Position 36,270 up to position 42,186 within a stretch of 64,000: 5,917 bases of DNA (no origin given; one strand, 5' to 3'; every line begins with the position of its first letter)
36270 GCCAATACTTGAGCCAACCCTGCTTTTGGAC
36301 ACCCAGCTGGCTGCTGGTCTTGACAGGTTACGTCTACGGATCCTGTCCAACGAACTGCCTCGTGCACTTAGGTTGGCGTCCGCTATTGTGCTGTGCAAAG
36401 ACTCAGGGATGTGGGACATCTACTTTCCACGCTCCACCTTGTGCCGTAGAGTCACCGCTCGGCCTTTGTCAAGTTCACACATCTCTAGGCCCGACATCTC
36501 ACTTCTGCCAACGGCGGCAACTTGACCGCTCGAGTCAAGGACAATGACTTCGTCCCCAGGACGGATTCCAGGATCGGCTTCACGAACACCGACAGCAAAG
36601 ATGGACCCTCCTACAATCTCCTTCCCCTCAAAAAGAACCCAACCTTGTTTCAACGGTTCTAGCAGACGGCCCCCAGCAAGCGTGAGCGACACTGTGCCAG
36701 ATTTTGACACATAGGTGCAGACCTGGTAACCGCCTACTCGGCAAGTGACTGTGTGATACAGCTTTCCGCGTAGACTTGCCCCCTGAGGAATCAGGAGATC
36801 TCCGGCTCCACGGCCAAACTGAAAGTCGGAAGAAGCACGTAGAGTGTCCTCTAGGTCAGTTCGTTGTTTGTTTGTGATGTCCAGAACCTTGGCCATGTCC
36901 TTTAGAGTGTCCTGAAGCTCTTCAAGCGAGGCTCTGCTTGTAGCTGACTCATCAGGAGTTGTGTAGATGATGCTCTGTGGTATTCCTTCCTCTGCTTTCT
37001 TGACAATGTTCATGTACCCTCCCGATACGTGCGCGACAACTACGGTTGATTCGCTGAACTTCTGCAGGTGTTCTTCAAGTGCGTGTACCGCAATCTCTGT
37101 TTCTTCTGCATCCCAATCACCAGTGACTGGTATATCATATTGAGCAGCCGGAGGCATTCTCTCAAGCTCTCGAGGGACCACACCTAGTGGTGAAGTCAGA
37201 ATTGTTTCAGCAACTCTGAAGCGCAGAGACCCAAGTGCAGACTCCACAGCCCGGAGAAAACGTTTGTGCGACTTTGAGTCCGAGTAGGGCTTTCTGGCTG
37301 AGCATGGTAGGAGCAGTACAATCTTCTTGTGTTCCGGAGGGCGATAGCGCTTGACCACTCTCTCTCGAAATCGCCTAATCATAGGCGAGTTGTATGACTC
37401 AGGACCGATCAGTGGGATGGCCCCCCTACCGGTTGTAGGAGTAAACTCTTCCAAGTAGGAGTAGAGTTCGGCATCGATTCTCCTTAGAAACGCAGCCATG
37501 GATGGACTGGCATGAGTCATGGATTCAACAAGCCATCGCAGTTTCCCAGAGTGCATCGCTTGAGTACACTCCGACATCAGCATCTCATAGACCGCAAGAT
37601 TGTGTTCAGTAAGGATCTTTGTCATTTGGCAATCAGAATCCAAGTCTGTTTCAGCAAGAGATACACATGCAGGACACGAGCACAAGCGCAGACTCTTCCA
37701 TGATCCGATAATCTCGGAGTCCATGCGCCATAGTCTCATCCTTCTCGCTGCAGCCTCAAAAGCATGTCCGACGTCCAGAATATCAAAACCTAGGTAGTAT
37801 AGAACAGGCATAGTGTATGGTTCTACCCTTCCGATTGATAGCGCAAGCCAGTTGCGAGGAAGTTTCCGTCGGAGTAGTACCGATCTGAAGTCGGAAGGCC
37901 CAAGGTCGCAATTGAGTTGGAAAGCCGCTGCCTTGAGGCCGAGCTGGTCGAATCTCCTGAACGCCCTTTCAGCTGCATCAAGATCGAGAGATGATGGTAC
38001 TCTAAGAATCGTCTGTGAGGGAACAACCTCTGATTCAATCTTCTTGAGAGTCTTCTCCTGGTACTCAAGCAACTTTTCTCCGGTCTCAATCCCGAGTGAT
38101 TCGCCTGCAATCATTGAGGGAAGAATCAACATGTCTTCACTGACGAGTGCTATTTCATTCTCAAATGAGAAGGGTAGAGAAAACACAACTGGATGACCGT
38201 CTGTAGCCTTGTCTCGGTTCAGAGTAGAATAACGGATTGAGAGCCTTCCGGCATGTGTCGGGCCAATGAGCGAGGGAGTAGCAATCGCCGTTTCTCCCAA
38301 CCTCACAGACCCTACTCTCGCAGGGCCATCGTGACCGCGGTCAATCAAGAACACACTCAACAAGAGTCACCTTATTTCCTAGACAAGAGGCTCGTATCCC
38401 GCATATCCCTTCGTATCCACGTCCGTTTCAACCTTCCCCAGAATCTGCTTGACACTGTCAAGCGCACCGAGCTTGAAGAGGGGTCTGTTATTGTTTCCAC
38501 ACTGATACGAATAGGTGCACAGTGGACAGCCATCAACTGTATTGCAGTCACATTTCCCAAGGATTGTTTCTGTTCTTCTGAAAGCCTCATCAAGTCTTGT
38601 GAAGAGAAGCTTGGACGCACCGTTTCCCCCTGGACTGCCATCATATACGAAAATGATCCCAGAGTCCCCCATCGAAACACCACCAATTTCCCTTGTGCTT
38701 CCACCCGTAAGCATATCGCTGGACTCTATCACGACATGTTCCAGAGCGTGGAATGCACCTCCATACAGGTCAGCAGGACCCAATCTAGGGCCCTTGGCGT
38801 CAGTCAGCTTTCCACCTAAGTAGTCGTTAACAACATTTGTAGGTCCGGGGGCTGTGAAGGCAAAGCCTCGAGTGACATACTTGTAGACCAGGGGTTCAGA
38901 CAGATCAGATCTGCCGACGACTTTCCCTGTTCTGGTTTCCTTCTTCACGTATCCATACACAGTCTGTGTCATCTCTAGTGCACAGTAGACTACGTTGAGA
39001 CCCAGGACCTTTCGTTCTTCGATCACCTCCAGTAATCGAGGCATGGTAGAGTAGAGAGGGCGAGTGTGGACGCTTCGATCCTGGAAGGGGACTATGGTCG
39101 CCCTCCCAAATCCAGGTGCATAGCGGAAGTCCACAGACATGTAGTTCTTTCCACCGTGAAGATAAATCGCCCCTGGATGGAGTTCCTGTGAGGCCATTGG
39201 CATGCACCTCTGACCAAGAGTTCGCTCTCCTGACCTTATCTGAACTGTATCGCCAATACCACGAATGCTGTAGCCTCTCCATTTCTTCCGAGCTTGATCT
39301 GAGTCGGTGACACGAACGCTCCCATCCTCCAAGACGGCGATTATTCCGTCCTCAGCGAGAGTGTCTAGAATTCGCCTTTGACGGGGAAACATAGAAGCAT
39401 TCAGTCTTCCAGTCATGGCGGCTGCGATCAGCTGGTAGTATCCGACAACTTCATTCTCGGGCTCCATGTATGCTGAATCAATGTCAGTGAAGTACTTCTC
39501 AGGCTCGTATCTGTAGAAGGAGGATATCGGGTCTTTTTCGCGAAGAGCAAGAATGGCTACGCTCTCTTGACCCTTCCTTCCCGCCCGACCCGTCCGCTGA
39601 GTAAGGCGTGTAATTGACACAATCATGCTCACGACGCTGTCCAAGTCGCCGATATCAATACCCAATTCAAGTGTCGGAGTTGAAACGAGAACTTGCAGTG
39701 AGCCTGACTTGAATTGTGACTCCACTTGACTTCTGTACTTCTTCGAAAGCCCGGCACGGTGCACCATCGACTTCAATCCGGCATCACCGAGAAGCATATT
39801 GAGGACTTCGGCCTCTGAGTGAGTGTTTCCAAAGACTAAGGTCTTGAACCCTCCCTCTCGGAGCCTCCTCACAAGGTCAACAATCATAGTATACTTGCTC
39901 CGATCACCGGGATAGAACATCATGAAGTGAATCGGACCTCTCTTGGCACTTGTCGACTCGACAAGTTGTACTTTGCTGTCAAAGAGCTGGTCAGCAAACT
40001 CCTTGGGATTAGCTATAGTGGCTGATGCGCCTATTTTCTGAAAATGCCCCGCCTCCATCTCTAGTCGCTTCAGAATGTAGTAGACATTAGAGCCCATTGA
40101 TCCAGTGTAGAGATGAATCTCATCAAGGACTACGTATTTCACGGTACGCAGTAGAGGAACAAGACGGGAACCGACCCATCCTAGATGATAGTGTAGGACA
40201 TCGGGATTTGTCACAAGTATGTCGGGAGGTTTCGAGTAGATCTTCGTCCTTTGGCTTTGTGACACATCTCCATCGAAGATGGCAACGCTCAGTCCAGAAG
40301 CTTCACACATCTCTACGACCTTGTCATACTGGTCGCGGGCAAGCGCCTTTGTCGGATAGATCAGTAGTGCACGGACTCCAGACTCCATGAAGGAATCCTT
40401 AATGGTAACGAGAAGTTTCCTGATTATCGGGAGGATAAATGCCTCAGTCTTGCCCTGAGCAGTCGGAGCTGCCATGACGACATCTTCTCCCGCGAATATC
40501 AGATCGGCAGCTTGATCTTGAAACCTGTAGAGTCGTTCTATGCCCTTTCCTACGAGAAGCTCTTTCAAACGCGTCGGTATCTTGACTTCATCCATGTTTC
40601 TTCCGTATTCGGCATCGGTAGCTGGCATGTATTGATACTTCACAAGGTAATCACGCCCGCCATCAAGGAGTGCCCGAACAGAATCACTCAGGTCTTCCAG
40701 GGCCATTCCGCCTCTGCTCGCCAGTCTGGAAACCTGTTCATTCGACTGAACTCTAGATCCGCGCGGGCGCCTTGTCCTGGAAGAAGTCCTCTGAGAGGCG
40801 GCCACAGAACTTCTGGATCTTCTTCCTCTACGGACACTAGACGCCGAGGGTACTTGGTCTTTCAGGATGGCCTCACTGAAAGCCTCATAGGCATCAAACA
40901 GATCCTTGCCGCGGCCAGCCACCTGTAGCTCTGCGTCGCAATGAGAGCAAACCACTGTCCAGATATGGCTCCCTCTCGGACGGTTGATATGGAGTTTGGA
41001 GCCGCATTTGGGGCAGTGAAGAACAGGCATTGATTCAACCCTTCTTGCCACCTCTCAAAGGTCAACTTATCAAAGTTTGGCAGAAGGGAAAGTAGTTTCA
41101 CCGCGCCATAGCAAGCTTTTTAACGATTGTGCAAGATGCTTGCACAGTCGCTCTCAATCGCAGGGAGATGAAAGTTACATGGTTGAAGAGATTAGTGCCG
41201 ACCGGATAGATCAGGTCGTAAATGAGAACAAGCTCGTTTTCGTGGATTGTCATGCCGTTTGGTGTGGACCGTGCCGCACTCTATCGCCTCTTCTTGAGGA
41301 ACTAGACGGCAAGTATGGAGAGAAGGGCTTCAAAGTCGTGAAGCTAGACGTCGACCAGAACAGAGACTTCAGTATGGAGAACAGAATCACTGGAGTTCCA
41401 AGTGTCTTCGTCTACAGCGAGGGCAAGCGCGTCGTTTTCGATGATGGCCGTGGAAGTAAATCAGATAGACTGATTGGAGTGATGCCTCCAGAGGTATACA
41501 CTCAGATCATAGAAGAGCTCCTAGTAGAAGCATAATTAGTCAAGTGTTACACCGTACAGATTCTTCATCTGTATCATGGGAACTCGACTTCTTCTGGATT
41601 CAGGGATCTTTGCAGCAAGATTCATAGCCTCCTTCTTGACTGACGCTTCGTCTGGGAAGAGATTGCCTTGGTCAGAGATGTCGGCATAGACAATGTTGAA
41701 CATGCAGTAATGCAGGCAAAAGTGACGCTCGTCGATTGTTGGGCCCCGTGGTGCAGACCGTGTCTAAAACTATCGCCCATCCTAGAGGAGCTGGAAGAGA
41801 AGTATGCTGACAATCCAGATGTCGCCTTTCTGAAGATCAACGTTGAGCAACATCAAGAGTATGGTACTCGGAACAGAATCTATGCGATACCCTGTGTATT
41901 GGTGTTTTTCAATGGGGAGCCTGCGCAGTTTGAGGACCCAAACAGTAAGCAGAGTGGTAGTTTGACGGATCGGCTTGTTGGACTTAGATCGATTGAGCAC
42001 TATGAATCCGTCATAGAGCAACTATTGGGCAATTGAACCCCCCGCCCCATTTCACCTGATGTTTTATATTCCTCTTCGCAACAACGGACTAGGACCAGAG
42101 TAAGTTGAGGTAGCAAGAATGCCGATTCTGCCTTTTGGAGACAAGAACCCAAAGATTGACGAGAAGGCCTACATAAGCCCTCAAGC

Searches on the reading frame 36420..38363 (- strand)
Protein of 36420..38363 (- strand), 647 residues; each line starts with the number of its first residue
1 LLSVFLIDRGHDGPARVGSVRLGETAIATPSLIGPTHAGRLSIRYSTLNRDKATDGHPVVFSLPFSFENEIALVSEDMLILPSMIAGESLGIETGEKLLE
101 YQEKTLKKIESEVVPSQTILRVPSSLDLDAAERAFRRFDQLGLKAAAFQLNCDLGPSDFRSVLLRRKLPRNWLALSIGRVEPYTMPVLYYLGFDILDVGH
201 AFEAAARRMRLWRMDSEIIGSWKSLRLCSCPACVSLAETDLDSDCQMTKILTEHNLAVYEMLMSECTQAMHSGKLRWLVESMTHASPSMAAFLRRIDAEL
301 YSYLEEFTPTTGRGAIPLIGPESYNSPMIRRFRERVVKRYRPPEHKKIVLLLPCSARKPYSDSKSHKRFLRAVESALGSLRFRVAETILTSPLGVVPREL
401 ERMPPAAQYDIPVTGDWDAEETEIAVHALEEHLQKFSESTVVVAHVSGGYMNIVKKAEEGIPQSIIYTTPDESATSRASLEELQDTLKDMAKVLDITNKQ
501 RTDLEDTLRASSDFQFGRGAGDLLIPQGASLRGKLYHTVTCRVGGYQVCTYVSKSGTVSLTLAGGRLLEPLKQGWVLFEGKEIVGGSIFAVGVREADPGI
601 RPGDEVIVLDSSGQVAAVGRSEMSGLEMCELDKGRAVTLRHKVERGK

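Call 13: search_protein_families(library=pfam, proteins=[window:36420-38363:-], max_evalue=0.001)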
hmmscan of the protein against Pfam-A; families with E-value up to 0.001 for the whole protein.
window:36420-38363:- (647 aa): 4 families
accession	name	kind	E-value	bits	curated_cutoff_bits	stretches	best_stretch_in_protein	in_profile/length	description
PF17884.7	DUF5591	-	9.7e-53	178.5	26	1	329-487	1-150/150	Domain of unknown function (DUF5591)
PF01472.26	PUA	-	5.4e-14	52.3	24.8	1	585-642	16-73/74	PUA domain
PF14810.12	TGT_C2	-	9.4e-07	29.4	25.3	1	507-569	2-66/72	Patch-forming domain C2 of tRNA-guanine transglycosylase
PF01702.25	TGT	-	1.6e-06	27.9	26.3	1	166-285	223-354/357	Queuine tRNA-ribosyltransferase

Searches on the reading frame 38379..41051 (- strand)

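Call 13: search_protein_families(library=pfam, proteins=[window:38379-41051:-], max_evalue=0.001)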
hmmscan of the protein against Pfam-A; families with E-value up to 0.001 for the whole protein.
window:38379-41051:- (890 aa): 4 families
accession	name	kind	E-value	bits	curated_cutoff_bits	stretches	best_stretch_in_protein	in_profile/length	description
PF00270.35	DEAD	-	2.2e-34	119.1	26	1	176-351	2-166/167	DEAD/DEAH box helicase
PF00271.37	Helicase_C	-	6.9e-19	68.6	23.5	1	386-494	2-110/110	Helicase conserved C-terminal domain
PF09369.15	MZB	-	5e-12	46.8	24.2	1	770-846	1-80/80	MrfA Zn-binding domain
PF22590.2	Cas3-like_C_2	-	7e-07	29.9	27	1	431-494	43-105/106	CRISPR-associated nuclease/helicase Cas3, C-terminal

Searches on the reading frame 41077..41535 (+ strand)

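Call 13: search_protein_families(library=pfam, proteins=[window:41077-41535:+], max_evalue=0.001)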
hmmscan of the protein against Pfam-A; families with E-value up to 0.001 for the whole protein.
window:41077-41535:+ (152 aa): 6 families
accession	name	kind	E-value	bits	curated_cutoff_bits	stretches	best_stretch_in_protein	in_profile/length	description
PF00085.26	Thioredoxin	-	4.7e-18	65.5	23.5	1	40-125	6-91/103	Thioredoxin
PF13905.12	Thioredoxin_8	-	3.6e-06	27.7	27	1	51-99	1-50/94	Thioredoxin-like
PF13098.12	Thioredoxin_2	-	2e-05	25.3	27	1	49-119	3-86/104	Thioredoxin-like domain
PF13899.12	Thioredoxin_7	-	0.00012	22.6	27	1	45-113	11-81/83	Thioredoxin-like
PF00578.27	AhpC-TSA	-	0.00024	21.4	26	1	50-96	24-71/124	AhpC/TSA family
PF08534.16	Redoxin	-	0.00043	20.5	26.6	1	48-114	26-93/148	Redoxin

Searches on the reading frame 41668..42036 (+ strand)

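Call 13: search_protein_families(library=pfam, proteins=[window:41668-42036:+], max_evalue=0.001)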
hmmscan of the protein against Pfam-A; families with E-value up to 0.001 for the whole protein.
window:41668-42036:+ (122 aa): 2 families
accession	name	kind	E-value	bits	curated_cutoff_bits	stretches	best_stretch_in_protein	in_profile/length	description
PF00085.26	Thioredoxin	-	4.4e-17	62.4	23.5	1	9-94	9-94/103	Thioredoxin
PF13905.12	Thioredoxin_8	-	8.8e-08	32.8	27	1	18-64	2-48/94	Thioredoxin-like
